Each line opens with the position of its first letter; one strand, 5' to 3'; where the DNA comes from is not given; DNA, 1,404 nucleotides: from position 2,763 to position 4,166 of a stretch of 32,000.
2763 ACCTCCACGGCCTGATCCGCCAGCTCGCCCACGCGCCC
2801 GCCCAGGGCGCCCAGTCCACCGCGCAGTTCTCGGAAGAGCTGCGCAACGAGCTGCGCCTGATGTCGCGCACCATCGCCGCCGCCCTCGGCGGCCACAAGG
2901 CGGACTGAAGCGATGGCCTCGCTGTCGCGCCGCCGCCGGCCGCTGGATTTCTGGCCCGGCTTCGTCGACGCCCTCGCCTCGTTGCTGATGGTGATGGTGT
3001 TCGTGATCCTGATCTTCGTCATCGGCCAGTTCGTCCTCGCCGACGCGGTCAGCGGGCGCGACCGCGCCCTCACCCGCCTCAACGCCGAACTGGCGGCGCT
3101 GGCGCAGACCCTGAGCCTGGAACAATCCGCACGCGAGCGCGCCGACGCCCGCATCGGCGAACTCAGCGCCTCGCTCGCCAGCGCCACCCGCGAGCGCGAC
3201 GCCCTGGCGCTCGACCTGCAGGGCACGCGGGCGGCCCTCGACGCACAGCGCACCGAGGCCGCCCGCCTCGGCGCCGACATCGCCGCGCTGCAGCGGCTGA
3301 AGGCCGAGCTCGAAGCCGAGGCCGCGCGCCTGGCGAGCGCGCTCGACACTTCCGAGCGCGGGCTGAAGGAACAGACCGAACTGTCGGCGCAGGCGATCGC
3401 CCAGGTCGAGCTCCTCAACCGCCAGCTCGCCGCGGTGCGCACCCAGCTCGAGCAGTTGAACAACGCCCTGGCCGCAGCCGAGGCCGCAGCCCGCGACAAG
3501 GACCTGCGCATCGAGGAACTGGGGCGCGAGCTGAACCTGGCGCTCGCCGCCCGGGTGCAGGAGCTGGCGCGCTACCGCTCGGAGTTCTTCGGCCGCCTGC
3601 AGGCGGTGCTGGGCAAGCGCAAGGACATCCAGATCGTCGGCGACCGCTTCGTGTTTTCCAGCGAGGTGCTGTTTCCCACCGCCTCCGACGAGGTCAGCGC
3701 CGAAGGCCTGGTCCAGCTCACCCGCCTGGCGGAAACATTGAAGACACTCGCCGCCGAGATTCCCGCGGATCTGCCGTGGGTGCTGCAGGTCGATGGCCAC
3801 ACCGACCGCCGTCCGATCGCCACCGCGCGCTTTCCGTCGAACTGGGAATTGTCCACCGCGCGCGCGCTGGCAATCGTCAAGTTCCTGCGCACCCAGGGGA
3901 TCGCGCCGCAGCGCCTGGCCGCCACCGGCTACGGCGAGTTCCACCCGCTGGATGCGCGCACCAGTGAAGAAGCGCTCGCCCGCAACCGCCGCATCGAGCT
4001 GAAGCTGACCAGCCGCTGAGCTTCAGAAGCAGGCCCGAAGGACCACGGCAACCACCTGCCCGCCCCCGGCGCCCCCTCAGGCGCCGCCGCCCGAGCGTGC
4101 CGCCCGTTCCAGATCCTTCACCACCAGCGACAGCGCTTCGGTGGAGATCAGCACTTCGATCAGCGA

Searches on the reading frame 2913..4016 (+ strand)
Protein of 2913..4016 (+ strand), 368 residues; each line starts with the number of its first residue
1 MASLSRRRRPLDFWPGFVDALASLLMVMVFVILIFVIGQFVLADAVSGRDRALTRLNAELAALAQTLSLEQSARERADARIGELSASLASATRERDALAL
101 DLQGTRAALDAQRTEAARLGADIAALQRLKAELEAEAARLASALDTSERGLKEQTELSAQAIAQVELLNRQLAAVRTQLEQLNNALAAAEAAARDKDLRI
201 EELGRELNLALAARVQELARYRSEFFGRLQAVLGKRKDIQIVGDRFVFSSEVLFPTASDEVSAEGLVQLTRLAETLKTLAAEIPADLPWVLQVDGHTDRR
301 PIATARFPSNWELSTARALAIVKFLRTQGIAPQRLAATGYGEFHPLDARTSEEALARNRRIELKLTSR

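Call 7: search_protein_families(library=ncbifam, proteins=[window:2913-4016:+], max_evalue=0.00001)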
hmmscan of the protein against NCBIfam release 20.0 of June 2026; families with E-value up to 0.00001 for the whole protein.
window:2913-4016:+ (368 aa): 33 families (the best 25 are shown)
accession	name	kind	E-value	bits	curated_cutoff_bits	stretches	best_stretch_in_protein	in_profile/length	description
NF006543.0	PRK09039.1-2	equivalog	8.6e-123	410.6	305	1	4-368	3-350/350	peptidoglycan -binding protein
NF006544.0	PRK09039.1-3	equivalog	4.1e-107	358.7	362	2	124-368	98-343/343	peptidoglycan -binding protein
NF006545.0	PRK09039.1-4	equivalog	7.2e-107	358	372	2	104-368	85-342/342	peptidoglycan -binding protein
NF006546.0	PRK09039.1-5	equivalog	7.9e-98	327.9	615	1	5-368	7-343/343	peptidoglycan -binding protein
NF006542.0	PRK09039.1-1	equivalog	9.8e-96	322.1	388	3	211-368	468-627/627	peptidoglycan -binding protein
NF006541.1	PRK09038.1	equivalog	1.3e-30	106.8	283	1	216-366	104-249/253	flagellar motor protein MotD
NF005382.1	PRK06925.1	equivalog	1.3e-25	91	264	1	246-363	111-221/225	flagellar motor protein MotS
NF005444.0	PRK07033.1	equivalog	3.7e-23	82.2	520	1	251-365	315-421/438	DotU family type VI secretion system protein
TIGR03350.1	type_VI_ompA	equivalog_domain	1.5e-20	73.6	139.8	1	246-364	26-136/137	type VI secretion system protein TssL, long form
NF006508.0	PRK08944.1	subfamily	2.9e-20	72.7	259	1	281-365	202-287/304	MotB family protein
NF006547.1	PRK09040.1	equivalog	1.4e-18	67.1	194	1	203-364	42-199/213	hypothetical protein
NF005999.0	PRK08126.1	subfamily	4.2e-17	62.1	571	1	271-366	337-431/432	hypothetical protein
NF053611.1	YiaD_Gzip_OmpA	equivalog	1e-16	61.3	175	1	246-364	98-205/206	YiaD family glycine zipper/OmpA-like lipoprotein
NF005831.1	PRK07734.1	equivalog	5.2e-16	59.2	301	1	268-363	153-246/250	flagellar motor protein MotB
NF005236.0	PRK06742.1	equivalog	3.2e-15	56.2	312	1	287-362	144-220/225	flagellar motor protein MotS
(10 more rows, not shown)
